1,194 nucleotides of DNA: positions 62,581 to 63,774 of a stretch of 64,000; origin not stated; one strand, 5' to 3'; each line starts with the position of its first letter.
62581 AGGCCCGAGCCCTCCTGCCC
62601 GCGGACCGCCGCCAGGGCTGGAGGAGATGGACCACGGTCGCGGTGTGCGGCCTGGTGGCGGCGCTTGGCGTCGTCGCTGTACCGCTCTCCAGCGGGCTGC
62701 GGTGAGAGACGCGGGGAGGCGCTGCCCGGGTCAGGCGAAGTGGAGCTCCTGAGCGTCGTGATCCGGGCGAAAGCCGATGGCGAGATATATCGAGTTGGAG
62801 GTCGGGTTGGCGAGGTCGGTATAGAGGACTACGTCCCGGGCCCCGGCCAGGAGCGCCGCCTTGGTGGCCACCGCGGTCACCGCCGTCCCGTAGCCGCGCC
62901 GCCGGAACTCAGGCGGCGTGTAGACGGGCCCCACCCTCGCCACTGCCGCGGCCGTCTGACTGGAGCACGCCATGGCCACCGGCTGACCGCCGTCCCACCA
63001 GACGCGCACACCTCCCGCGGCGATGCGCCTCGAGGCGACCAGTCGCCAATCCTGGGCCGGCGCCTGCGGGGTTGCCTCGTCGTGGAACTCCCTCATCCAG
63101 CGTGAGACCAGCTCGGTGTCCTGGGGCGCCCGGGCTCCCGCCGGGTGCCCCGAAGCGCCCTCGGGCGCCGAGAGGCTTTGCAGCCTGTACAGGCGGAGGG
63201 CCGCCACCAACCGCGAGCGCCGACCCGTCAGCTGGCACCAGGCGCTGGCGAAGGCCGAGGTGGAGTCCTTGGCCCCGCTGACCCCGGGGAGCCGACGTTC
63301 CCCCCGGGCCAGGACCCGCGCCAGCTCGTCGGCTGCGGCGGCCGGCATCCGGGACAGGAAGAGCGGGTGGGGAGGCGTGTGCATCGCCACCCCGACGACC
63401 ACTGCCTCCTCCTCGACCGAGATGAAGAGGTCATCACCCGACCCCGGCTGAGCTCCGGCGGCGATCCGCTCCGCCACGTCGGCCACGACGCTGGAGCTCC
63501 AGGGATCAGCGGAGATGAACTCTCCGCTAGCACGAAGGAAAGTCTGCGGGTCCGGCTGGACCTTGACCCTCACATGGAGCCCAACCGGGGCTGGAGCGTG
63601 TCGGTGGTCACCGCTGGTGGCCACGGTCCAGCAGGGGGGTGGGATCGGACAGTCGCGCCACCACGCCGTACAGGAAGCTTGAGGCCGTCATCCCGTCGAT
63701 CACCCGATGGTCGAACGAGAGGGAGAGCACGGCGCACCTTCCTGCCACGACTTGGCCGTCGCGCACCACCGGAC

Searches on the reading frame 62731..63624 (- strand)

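Call 65: search_protein_families(library=pfam, proteins=[window:62731-63624:-], max_evalue=0.001)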
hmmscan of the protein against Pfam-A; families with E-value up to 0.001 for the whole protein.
window:62731-63624:- (297 aa): 4 families
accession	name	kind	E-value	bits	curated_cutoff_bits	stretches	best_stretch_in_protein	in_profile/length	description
PF00583.31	Acetyltransf_1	-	1.2e-09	38.9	20.7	1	179-285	10-116/116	Acetyltransferase (GNAT) family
PF08445.16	FR47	-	2.1e-07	31.2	22.1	1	228-288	21-80/86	FR47-like protein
PF13508.13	Acetyltransf_7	-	2.1e-05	25.2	27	1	208-286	7-83/84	Acetyltransferase (GNAT) domain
PF13302.13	Acetyltransf_3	-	0.00029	22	25.4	1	165-286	29-138/138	Acetyltransferase (GNAT) domain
